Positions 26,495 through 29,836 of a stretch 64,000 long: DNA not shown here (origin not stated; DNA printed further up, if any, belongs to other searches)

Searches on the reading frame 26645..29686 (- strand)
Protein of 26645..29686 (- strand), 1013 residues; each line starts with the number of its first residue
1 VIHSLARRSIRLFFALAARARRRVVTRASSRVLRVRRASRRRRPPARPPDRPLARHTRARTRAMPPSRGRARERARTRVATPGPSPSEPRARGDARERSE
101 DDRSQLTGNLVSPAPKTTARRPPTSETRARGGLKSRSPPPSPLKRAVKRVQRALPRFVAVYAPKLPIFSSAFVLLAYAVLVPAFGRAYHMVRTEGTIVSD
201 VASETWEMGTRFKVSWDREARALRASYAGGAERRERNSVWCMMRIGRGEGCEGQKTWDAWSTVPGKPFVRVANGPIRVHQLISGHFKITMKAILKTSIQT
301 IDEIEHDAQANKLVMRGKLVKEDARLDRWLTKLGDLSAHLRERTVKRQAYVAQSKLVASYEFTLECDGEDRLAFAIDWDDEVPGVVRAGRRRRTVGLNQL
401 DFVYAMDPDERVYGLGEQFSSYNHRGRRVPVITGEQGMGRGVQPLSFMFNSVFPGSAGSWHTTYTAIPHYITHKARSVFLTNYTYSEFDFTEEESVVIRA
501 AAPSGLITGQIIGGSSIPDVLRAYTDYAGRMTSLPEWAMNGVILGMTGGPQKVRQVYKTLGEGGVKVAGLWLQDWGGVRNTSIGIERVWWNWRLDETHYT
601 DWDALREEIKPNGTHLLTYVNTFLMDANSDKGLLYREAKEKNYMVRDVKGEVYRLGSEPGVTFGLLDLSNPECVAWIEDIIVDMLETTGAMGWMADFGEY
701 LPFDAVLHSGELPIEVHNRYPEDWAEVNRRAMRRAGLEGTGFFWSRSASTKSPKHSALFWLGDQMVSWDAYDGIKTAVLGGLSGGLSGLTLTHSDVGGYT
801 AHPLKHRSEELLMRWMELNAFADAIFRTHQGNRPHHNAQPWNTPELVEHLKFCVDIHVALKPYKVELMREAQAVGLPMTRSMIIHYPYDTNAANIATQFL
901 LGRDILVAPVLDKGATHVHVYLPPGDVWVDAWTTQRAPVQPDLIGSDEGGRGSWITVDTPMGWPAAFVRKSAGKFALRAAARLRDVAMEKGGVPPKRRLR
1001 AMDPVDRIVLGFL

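Call 3: search_protein_families(library=pfam, proteins=[window:26645-29686:-], max_evalue=0.01)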
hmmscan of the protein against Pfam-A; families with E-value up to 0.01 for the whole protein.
window:26645-29686:- (1013 aa): 3 families
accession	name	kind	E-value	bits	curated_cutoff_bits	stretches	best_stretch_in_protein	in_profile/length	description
PF01055.32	Glyco_hydro_31_2nd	-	1.7e-33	116.8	23.5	1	535-863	5-324/328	Glycosyl hydrolases family 31 TIM-barrel domain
PF21365.3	Glyco_hydro_31_3rd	-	5.9e-18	65.6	24.4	1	875-937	1-62/87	Glycosyl hydrolase family 31 C-terminal domain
PF13802.12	Gal_mutarotas_2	-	1.6e-09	38.8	27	1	399-489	107-184/184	Glycosyl hydrolase 31 N-terminal galactose mutarotase-like domain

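Call 4: search_protein_families(library=ncbifam, proteins=[window:26645-29686:-], max_evalue=0.01)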
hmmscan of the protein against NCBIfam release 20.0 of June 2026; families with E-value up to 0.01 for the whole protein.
window:26645-29686:- (1013 aa): 3 families
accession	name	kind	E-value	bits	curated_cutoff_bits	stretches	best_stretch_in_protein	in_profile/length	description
NF007746.0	PRK10426.1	equivalog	7.8e-188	626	553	1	339-974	61-670/683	alpha-glucosidase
NF007940.0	PRK10658.1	equivalog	2.1e-54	185.2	606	1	405-936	154-642/771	alpha-xylosidase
NF040948.1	alpha_gluc_MalA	equivalog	5.5e-36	124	800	2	715-935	368-582/627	alpha-glucosidase MalA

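Call 6: search_solved_structures(query=window:26645-29500:-, show_alignments=2)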
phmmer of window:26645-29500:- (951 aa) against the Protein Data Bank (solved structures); distinct sequences matched with E-value up to 0.001: 61 (the best 60 are shown).
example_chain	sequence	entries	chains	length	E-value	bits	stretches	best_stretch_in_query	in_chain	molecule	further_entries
5aed_A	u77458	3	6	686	1.8e-106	360.4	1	333-917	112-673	ALPHA-GLUCOSIDASE YIHQ | Sulfoquinovosidase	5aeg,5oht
8r56_A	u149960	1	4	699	2e-106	360.3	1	273-909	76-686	Glycosyl hydrolase, family 31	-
5aee_A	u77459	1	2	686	8.9e-106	358.1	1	333-917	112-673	ALPHA-GLUCOSIDASE YIHQ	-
6pnr_A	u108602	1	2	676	1.4e-105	357.4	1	335-909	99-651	Alpha-glucosidase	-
5ohy_A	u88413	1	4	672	2.1e-99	337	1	335-924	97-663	Alpha-glucosidase yihQ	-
5ohs_A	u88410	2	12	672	1e-98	334.8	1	335-924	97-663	Alpha-glucosidase yihQ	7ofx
9kz6_A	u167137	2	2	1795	2.9e-35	124.7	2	635-875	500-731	Maltase-glucoamylase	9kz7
5f7c_A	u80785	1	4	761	1.3e-32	115.9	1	393-874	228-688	Alpha-glucosidase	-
5i0d_A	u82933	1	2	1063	8.5e-32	113.2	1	336-871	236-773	Lmo2446 protein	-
4kmq_A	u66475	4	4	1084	9.2e-32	113.1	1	336-871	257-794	Lmo2446 protein | Alpha-xylosidase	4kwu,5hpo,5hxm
6jr6_A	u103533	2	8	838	1e-31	113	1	386-909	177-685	Candidate alpha-glycosidase Glycoside hydrolase family 31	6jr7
5f7u_A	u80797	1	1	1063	4.1e-31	111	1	336-871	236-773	Cycloalternan-forming enzyme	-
1we5_A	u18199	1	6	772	1e-30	109.7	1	397-871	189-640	Putative family 31 glucosidase yicI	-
2f2h_A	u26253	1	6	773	1e-30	109.7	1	397-871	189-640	Putative family 31 glucosidase yicI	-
1xsi_A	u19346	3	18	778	1e-30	109.7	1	397-871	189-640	Putative family 31 glucosidase yicI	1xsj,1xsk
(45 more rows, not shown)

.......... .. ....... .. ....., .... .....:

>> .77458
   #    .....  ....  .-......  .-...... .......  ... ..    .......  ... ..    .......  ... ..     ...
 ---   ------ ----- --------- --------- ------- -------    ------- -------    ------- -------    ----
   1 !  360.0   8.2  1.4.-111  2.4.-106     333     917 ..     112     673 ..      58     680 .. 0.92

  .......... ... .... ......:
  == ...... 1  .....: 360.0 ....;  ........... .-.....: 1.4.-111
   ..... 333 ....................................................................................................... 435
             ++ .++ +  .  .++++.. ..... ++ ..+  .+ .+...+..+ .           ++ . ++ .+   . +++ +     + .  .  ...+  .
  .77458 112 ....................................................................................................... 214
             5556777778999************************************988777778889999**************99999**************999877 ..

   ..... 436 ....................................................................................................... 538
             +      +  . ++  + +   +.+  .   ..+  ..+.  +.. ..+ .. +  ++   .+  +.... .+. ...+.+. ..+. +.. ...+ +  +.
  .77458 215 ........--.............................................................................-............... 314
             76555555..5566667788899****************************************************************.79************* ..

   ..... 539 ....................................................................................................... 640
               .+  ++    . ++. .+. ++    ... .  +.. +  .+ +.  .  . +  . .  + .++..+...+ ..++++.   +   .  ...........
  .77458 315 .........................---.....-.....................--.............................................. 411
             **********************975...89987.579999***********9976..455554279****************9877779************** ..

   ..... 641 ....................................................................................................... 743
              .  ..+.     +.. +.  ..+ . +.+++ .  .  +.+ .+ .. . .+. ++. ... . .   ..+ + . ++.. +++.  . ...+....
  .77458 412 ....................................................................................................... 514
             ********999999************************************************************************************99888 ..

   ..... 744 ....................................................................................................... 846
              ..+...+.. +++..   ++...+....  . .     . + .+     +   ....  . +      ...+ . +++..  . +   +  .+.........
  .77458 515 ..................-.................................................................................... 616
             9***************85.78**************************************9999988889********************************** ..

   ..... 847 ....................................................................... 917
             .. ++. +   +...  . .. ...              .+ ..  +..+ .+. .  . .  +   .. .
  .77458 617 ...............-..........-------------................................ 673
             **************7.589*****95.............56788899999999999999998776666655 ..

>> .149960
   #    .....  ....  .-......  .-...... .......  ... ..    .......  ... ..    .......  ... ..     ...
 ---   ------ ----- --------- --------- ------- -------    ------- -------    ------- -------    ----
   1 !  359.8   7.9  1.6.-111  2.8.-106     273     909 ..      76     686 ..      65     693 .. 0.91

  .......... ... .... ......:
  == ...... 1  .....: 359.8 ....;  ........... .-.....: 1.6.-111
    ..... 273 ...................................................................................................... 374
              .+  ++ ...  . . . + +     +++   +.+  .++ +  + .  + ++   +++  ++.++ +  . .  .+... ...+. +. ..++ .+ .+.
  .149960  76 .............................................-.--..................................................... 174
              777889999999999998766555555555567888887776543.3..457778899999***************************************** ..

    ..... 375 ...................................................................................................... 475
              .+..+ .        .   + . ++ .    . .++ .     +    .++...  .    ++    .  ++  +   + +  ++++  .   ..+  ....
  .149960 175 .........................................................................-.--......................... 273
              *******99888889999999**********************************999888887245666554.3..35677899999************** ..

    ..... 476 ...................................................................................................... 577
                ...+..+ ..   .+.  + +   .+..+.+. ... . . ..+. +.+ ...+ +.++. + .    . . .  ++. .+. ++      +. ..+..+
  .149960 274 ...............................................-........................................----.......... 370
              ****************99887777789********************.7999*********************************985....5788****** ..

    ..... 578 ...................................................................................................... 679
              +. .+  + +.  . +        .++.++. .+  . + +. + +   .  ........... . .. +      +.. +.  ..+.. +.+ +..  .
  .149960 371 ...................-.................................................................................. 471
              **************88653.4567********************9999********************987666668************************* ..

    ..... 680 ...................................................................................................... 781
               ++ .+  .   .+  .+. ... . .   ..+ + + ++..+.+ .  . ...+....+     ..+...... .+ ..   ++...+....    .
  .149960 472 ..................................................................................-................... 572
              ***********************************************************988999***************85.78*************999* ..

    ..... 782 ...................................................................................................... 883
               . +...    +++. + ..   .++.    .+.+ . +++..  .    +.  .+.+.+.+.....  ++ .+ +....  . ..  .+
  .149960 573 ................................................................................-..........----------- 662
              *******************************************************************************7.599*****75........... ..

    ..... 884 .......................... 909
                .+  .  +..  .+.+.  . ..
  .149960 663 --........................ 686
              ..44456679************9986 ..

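Call 9: find_homologous_proteins(query=window:26645-29500:-, max_evalue=1e-20)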
Query window:26645-29500:- (951 aa): 33 proteins with E <= 1e-20 among 8000 candidates.
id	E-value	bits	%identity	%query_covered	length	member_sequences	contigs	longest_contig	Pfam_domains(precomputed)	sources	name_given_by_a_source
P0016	0.0e+0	2169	98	100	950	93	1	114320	PF21365.4,PF13802.13,PF01055.33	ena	-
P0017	0.0e+0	1665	79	92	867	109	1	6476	PF21365.4,PF13802.13,PF01055.33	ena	-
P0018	0.0e+0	1602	73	100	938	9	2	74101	PF21365.4,PF13802.13,PF01055.33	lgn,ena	-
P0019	0.0e+0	1548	74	93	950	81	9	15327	PF21365.4,PF13802.13,PF01055.33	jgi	jgi:alpha-glucosidase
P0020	0.0e+0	1545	74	95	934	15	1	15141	PF21365.4,PF13802.13,PF01055.33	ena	-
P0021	0.0e+0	1435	69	93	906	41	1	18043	PF21365.4,PF13802.13,PF01055.33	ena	-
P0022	0.0e+0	1430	70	91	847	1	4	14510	PF21365.4,PF13802.13,PF01055.33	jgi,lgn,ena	-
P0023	0.0e+0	1159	58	90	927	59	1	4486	PF21365.4,PF13802.13,PF01055.33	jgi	jgi:sulfoquinovosidase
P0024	0.0e+0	1117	63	79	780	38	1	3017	PF21365.4,PF13802.13,PF01055.33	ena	-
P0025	0.0e+0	1041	60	77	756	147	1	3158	PF21365.4,PF13802.13,PF01055.33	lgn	-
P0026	0.0e+0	1015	51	90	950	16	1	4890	PF21365.4,PF13802.13,PF01055.33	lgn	-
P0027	9.2e-298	1009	54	79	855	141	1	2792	PF21365.4,PF01055.33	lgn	-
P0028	2.3e-297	1007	49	90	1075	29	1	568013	PF21365.4,PF01055.33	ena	-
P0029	1.4e-292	991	59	74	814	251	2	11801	PF21365.4,PF01055.33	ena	-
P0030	9.8e-291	985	50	90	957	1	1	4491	PF21365.4,PF01055.33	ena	-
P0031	2.1e-289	981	51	90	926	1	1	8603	PF21365.4,PF01055.33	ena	-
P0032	2.2e-289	981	55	77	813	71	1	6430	PF21365.4,PF01055.33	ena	-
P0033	5.9e-288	976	49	90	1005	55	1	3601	PF21365.4,PF01055.33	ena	-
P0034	1.1e-287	975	50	93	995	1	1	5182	PF21365.4,PF01055.33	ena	-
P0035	2.2e-287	974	46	98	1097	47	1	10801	PF21365.4,PF01055.33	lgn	-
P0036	2.8e-286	971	50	90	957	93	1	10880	PF21365.4,PF01055.33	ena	-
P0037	5.2e-279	946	51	90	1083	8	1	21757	PF21365.4,PF01055.33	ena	-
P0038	4.2e-271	920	61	66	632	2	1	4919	PF21365.4,PF01055.33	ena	-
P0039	3.7e-260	884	62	64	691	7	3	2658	PF13802.13,PF01055.33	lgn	-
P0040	5.9e-220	751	55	62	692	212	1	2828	PF13802.13,PF01055.33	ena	-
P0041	7.7e-125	436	49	44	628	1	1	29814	PF13802.13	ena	-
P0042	3.3e-31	126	28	55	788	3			PF21365.4,PF13802.13,PF01055.33,PF17137.10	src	-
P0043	1.5e-28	118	30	34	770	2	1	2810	PF21365.4,PF13802.13,PF01055.33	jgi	jgi:alpha-D-xyloside xylohydrolase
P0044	2.8e-28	117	24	55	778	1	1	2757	PF21365.4,PF13802.13,PF01055.33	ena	-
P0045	1.2e-25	108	27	59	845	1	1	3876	PF21365.4,PF13802.13,PF01055.33,PF17137.10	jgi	-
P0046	2.8e-25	107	27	58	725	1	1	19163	PF21365.4,PF13802.13,PF01055.33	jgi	jgi:alpha-D-xyloside xylohydrolase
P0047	2.9e-24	103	26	55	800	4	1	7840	PF21365.4,PF13802.13,PF01055.33,PF17137.10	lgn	-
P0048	1.5e-21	94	26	56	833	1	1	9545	PF21365.4,PF13802.13,PF01055.33,PF17137.10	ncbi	-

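Call 10: find_encoding_contigs(protein=P0018, flank=10000, max_places=3)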
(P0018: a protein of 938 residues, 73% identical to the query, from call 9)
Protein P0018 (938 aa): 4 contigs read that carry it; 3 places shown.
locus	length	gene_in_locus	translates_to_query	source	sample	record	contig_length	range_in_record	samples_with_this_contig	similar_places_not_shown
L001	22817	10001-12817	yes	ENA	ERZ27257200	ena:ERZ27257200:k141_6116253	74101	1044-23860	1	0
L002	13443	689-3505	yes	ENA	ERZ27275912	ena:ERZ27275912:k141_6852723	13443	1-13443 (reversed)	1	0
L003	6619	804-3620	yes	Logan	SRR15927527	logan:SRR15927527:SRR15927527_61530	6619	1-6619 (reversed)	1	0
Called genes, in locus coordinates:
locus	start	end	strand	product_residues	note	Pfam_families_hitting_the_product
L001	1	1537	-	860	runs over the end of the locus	?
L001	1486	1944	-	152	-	-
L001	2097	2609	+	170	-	PF04716:ETC_C1_NDUFA5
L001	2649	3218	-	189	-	PF00856:SET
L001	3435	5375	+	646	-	PF16796:Microtub_bd, PF00225:Kinesin, PF23735:KIF9 (weak)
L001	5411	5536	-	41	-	-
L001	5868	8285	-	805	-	PF01344:Kelch_1 (faint), PF07646:Kelch_2 (faint), PF13415:Beta-prop_FBX42, PF24681:Kelch_KLHDC2_KLHL20_DRC7, PF24981:Beta-prop_ATRN-LZTR1, PF13854:Kelch_HCF (weak), PF24681:Kelch_KLHDC2_KLHL20_DRC7, PF13418:Beta-prop_TYW4, +2 more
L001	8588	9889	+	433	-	PF05050:Methyltransf_21 (faint)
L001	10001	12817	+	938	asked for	PF13802:Gal_mutarotas_2, PF01055:Glyco_hydro_31_2nd, PF21365:Glyco_hydro_31_3rd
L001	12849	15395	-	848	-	-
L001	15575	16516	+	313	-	PF13869:NUDIX_2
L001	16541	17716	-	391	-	-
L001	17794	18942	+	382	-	-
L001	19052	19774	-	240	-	PF04280:Tim44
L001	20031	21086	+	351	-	-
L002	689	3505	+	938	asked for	PF13802:Gal_mutarotas_2, PF01055:Glyco_hydro_31_2nd, PF21365:Glyco_hydro_31_3rd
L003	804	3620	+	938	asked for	PF13802:Gal_mutarotas_2, PF01055:Glyco_hydro_31_2nd, PF21365:Glyco_hydro_31_3rd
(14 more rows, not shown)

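Call 11: find_encoding_contigs(protein=P0028, flank=10000, max_places=3)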
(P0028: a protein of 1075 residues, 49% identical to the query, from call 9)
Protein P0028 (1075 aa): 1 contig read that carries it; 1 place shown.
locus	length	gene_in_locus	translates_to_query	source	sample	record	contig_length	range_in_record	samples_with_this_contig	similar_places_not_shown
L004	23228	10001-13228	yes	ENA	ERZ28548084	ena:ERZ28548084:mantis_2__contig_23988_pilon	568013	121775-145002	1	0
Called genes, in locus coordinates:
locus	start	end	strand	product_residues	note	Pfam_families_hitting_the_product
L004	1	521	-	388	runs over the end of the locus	-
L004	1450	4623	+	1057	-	PF14703:PHM7_cyt (weak)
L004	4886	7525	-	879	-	PF01496:V_ATPase_I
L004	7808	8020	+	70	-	-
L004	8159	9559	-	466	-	PF04970:LRAT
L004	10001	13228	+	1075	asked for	PF01055:Glyco_hydro_31_2nd, PF21365:Glyco_hydro_31_3rd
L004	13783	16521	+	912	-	PF00225:Kinesin, PF16796:Microtub_bd, PF23735:KIF9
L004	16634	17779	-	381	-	PF00226:DnaJ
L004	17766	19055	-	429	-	-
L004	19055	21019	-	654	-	-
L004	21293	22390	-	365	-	PF04003:Utp12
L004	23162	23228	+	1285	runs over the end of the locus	PF13832:zf-HC5HC2H_2, PF13771:zf-HC5HC2H, PF00004:AAA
